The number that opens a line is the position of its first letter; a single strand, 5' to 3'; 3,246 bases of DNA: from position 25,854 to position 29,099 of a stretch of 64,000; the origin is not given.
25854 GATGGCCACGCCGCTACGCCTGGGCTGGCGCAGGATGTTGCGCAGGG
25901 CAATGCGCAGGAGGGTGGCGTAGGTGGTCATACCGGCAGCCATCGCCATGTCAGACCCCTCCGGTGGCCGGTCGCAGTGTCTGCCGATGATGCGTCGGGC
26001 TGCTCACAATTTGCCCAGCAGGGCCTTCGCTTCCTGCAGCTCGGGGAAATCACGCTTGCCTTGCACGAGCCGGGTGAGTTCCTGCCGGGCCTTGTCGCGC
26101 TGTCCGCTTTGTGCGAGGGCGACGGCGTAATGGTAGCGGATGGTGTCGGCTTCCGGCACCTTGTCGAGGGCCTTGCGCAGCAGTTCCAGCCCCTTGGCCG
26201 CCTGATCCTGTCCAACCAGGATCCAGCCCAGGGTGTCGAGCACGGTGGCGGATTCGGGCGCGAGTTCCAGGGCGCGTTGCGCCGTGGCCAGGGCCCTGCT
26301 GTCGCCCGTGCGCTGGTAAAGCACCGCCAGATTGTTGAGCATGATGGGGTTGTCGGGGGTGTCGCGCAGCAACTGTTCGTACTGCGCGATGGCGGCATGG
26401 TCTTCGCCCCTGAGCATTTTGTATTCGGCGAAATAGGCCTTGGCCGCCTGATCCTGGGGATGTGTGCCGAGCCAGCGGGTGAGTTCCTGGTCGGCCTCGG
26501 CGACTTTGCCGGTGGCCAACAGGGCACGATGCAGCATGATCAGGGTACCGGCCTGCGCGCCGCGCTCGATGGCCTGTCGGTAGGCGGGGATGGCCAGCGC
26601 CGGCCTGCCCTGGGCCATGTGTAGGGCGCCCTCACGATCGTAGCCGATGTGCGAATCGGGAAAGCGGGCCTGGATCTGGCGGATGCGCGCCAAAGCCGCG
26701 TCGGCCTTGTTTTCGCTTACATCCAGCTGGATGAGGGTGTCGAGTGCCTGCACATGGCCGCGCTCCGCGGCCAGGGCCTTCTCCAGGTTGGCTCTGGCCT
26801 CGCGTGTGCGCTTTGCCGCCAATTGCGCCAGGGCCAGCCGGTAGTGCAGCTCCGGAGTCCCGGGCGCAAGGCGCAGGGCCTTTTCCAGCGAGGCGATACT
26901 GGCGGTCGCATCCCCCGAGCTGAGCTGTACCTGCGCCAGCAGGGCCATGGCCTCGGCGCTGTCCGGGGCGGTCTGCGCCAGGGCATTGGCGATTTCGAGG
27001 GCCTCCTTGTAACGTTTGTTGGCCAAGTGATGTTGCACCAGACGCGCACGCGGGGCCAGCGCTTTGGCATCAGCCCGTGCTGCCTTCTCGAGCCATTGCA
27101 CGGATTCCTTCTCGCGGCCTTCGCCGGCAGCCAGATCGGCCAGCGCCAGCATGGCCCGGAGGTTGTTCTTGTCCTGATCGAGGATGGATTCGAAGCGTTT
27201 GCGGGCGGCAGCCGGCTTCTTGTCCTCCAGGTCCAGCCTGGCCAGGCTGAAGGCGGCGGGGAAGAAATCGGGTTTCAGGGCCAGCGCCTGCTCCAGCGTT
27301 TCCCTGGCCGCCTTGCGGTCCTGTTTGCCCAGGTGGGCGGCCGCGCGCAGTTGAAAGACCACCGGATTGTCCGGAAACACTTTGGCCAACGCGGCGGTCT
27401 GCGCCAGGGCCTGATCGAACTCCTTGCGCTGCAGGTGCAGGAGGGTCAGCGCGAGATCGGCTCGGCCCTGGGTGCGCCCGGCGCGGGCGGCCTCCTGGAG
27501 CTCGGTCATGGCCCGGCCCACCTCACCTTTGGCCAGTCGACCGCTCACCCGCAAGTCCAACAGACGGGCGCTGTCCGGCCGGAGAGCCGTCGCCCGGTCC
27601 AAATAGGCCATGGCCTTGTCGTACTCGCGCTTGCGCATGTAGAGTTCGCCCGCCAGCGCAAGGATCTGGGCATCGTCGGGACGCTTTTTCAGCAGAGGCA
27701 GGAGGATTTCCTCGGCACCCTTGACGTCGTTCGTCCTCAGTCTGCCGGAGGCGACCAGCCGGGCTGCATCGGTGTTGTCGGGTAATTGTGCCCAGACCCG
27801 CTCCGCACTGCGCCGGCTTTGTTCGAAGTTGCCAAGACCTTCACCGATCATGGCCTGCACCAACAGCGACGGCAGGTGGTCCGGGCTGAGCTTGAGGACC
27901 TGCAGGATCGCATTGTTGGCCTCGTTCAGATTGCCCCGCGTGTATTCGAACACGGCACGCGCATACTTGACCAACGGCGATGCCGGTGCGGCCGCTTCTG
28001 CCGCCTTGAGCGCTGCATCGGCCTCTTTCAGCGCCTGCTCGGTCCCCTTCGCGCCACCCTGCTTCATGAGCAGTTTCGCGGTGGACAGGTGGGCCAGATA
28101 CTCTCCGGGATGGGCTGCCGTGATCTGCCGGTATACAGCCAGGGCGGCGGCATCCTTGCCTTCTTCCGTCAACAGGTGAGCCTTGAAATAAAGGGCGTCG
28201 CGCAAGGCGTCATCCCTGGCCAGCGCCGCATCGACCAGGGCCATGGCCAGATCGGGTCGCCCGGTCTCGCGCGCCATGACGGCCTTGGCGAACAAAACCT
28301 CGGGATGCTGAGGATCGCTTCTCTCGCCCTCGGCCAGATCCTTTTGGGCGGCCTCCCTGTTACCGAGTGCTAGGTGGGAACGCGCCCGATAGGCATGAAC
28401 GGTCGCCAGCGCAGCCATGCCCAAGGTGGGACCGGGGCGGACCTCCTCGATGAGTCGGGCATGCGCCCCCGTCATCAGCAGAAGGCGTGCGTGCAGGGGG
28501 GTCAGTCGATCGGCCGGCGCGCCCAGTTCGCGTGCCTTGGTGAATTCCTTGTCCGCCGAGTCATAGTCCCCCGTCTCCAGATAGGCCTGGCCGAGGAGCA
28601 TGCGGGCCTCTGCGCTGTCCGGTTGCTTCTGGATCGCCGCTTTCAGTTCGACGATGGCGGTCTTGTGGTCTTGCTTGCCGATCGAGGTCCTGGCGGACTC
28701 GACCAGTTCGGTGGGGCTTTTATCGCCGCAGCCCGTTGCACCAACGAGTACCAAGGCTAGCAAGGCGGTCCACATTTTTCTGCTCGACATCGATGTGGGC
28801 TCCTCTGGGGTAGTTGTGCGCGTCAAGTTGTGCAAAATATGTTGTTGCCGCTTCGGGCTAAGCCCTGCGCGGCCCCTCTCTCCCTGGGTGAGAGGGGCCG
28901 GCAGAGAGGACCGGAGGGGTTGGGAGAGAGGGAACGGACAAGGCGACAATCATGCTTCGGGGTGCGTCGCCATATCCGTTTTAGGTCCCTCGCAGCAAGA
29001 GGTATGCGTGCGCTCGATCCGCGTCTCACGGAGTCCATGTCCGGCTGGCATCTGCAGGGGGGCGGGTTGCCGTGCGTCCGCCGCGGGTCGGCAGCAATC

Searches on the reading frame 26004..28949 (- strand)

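Call 8: search_protein_families(library=pfam, proteins=[window:26004-28949:-], max_evalue=0.001)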
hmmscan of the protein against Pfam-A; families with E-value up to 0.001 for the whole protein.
window:26004-28949:- (981 aa): 27 families (the best 25 are shown)
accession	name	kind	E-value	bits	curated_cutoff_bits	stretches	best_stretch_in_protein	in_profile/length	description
PF14559.12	TPR_19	-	8.4e-63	209.1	25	10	92-154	4-66/68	Tetratricopeptide repeat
PF13432.12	TPR_16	-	1.4e-46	156.9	32.7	6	188-246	3-61/65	Tetratricopeptide repeat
PF13428.12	TPR_14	-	3.8e-42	138.8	23.5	1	634-674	4-44/44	Tetratricopeptide repeat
PF13181.12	TPR_8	-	3.6e-32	108.2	25.7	0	427-459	1-33/34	Tetratricopeptide repeat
PF07719.23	TPR_2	-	4.1e-31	104.9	27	1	428-459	2-33/34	Tetratricopeptide repeat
PF13431.12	TPR_17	-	5.5e-25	85.9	24.4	0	103-132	3-32/34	Tetratricopeptide repeat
PF13414.12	TPR_11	-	1.1e-23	83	26.8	2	847-882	7-42/42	TPR repeat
PF23914.1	TPR_CcmH_CycH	-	1.7e-22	80.4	42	1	659-765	44-153/158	Cytochrome c-type biogenesis protein H TPR domain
PF24575.1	TPR_Slam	-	8.1e-20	71.6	35.2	0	91-136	59-104/104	Surface lipoprotein assembly modifier, N-terminal TPR repeats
PF12895.13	ANAPC3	-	5.3e-19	68.7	27.2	1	644-725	2-82/82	Anaphase-promoting complex, cyclosome, subunit 3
PF00515.34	TPR_1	-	5.3e-17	61.3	27.8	0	434-459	8-33/34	Tetratricopeptide repeat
PF13371.12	TPR_9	-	6.5e-17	61.8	35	2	640-699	4-63/73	Tetratricopeptide repeat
PF25064.1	ARM_TT21_5th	-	1e-16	61.7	27.8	0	259-344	10-91/117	TT21 fifth ARM repeats domain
PF25062.1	ARM_TT21_N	-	1.7e-14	54.5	40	0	424-543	97-216/222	Tetratricopeptide repeat protein 21 N-terminal ARM repeat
PF13424.12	TPR_12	-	1.5e-12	47.9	30.1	2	869-929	4-73/77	Tetratricopeptide repeat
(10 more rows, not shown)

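Call 31: search_protein_families(library=ncbifam, proteins=[window:26004-28949:-], max_evalue=0.00001)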
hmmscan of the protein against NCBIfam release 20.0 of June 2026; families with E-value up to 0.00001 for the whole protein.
window:26004-28949:- (981 aa): 24 families
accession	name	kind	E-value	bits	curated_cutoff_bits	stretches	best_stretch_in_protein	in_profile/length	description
TIGR02917.1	PEP_TPR_lipo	equivalog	1.1e-227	758.1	312.2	1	61-962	5-898/899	XrtA/PEP-CTERM system TPR-repeat protein PrsT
NF040959.1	MamA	equivalog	9.6e-43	146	200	4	843-962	46-166/204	magnetosome protein MamA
TIGR02521.1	type_IV_pilW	equivalog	7.5e-33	114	154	0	874-970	71-170/234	type IV pilus biogenesis/stability protein PilW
NF033920.0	C39_PA2778_fam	equivalog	1.5e-29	103.2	150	0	807-898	163-255/255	PA2778 family cysteine peptidase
NF033758.1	gliding_GltE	equivalog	4.2e-24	85.3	225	0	813-968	99-255/411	adventurous gliding motility TPR repeat lipoprotein GltE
NF052415.1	T3SS_chap_SctY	equivalog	2.8e-23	82.5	70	0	641-727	16-105/106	type III secretion apparatus assembly chaperone SctY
NF052400.1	M48_BAM_BepA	equivalog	8.9e-23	80.8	570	0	567-687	311-431/483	beta-barrel assembly-enhancing protease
NF008757.0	PRK11788.1-5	equivalog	9.8e-23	80.9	363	0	808-962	188-344/388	lipopolysaccharide assembly protein LapB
NF008756.0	PRK11788.1-4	equivalog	2.6e-16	59.6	474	1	417-628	59-280/389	lipopolysaccharide assembly protein LapB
TIGR03939.1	PGA_TPR_OMP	equivalog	2.7e-16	59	366.65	0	848-975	33-160/800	poly-beta-1,6 N-acetyl-D-glucosamine export porin PgaA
NF033762.1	social_mot_Tgl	equivalog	3.1e-16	59.5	225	1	803-960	72-229/252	social motility TPR repeat lipoprotein Tgl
NF008520.0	PRK11447.1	equivalog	1.6e-15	56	858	1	810-977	361-537/1157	cellulose synthase complex outer membrane protein BcsC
TIGR02795.1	tol_pal_ybgF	equivalog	2.4e-15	57.2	90.1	0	81-139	4-65/119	tol-pal system protein YbgF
TIGR02552.1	LcrH_SycD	equivalog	6.1e-15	55.1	104.8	0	640-729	27-116/136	SycD/LcrH family type III secretion system chaperone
TIGR00540.1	TPR_hemY_coli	hypoth_equivalog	5.2e-12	45.2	142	0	402-466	301-362/385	heme biosynthesis-associated TPR protein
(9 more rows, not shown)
